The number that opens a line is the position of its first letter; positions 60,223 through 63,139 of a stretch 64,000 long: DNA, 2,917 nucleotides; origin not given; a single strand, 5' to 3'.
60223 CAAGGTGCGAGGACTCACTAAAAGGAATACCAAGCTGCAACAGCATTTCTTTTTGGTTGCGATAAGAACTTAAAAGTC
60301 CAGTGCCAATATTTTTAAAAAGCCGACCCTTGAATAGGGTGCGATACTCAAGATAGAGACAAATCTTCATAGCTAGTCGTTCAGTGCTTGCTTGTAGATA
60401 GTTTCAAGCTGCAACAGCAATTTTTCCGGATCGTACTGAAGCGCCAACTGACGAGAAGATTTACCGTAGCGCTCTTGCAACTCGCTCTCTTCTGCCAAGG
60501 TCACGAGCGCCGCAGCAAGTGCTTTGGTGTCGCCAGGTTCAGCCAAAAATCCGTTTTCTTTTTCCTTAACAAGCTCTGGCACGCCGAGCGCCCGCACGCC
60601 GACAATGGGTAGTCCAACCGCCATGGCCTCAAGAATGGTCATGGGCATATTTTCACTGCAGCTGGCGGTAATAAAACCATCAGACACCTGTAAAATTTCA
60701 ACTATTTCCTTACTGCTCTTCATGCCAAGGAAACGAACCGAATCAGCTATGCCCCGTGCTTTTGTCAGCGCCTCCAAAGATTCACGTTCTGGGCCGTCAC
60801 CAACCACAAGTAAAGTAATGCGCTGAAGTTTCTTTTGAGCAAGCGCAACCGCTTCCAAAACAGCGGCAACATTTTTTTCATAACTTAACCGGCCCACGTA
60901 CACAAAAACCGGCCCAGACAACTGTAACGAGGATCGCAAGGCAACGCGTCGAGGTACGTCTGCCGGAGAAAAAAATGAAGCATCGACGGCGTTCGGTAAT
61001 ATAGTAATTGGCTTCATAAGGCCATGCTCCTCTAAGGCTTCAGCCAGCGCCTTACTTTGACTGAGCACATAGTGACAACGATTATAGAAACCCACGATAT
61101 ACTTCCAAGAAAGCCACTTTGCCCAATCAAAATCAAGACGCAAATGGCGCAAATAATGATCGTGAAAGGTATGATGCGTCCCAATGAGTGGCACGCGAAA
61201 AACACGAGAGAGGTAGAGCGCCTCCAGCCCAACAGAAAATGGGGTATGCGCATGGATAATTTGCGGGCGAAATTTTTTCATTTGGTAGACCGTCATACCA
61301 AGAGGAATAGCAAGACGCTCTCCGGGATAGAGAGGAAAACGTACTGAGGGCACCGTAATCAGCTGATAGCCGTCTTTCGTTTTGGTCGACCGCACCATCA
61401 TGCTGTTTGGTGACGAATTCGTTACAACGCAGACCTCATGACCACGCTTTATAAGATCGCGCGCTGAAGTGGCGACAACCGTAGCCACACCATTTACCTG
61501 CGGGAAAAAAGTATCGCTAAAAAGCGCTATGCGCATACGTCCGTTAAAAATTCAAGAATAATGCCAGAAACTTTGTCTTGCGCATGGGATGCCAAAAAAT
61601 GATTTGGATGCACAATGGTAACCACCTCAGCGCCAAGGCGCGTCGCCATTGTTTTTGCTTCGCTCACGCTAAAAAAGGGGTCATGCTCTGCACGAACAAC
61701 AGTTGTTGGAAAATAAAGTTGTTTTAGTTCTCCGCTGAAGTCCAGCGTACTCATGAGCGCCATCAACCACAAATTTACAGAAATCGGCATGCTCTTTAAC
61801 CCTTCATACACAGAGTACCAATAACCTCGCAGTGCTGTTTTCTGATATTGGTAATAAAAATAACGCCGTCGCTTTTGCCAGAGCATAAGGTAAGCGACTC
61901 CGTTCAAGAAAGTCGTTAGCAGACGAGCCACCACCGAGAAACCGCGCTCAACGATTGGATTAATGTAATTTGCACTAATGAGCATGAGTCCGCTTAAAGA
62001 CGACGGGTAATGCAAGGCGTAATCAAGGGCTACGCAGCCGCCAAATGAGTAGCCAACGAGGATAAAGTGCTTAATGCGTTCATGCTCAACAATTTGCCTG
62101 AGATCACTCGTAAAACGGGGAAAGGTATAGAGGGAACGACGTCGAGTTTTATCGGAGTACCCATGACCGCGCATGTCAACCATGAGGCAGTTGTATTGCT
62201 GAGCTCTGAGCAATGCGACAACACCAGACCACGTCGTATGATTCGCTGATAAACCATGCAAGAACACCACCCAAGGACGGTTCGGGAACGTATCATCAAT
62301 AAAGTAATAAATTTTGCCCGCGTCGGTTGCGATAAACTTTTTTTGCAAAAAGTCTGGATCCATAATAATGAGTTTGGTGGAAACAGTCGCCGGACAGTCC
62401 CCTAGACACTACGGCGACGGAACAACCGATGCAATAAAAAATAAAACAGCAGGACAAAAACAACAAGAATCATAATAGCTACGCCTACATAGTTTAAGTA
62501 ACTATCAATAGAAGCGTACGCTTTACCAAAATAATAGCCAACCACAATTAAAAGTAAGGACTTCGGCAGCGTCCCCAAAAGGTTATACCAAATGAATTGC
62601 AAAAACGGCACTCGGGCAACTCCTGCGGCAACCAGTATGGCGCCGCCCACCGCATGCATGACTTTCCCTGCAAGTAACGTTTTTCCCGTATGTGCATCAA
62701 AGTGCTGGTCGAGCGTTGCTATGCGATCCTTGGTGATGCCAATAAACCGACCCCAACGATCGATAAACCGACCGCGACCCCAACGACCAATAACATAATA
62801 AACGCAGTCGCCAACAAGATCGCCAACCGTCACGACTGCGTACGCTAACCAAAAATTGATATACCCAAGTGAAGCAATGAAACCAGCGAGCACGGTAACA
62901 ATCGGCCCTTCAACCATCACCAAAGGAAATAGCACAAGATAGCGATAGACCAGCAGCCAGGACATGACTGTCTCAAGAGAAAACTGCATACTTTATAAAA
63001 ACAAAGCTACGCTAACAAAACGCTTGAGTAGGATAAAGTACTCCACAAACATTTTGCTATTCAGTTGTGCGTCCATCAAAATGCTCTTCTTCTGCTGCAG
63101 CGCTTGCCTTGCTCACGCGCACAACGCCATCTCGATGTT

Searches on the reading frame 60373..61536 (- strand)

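Call 104: search_protein_families(library=pfam, proteins=[window:60373-61536:-], max_evalue=0.001)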
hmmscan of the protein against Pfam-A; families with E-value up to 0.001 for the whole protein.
window:60373-61536:- (387 aa): 6 families
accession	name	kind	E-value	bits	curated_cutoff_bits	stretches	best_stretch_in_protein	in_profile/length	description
PF00534.26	Glycos_transf_1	-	3.3e-40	137.9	26.4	1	208-363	15-171/172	Glycosyl transferases group 1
PF13692.12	Glyco_trans_1_4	-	2.9e-34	118.8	27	1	209-349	2-141/142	Glycosyl transferases group 1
PF13439.12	Glyco_transf_4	-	2.3e-29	103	28.5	1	14-187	1-169/170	Glycosyltransferase Family 4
PF13579.12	Glyco_trans_4_4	-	3.3e-16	60.5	29.7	1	15-182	1-157/158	Glycosyl transferase 4-like domain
PF13477.12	Glyco_trans_4_2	-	4.9e-05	24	23.4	1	18-122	10-107/139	Glycosyl transferase 4-like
PF20706.3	GT4-conflict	-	7.8e-05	22.3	26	1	205-330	194-324/385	Family 4 Glycosyltransferase in conflict systems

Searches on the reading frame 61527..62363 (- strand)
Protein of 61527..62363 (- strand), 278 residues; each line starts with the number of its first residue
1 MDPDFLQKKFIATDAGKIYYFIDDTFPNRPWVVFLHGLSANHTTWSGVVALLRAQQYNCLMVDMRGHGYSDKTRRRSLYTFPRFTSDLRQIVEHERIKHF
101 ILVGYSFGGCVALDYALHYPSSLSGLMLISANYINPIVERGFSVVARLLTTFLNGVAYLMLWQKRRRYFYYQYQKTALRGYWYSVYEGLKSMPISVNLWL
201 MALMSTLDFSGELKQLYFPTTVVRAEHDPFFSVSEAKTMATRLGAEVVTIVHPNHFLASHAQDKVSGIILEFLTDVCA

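Call 104: search_protein_families(library=pfam, proteins=[window:61527-62363:-], max_evalue=0.001)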
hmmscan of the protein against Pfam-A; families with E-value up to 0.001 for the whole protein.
window:61527-62363:- (278 aa): 7 families
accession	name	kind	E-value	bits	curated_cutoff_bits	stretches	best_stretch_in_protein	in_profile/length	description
PF00561.26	Abhydrolase_1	-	3.7e-28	99.3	25.8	1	30-257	1-240/245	alpha/beta hydrolase fold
PF12146.15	Hydrolase_4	-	1.7e-21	77.1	27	1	29-251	4-225/239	Serine aminopeptidase, S33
PF12697.13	Abhydrolase_6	-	1.8e-19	71.7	26.3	1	32-264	1-213/217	Alpha/beta hydrolase family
PF06821.19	Ser_hydrolase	-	3.2e-07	30.8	22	1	214-258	112-156/172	Serine hydrolase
PF03096.20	Ndr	-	1.1e-06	28.1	23.3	1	11-252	4-252/283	Ndr family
PF02230.22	Abhydrolase_2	-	2.3e-05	24.8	23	0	98-136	105-143/217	Phospholipase/Carboxylesterase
PF05057.20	DUF676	-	0.0008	19.4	20.3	0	32-121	8-100/217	Putative serine esterase (DUF676)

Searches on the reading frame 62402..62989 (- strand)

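Call 104: search_protein_families(library=pfam, proteins=[window:62402-62989:-], max_evalue=0.001)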
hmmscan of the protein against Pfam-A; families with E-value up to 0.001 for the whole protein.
window:62402-62989:- (195 aa): 1 family
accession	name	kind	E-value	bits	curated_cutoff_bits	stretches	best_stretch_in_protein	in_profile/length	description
PF09335.16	VTT_dom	-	6.9e-15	56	33.9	1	29-152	4-122/123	VTT domain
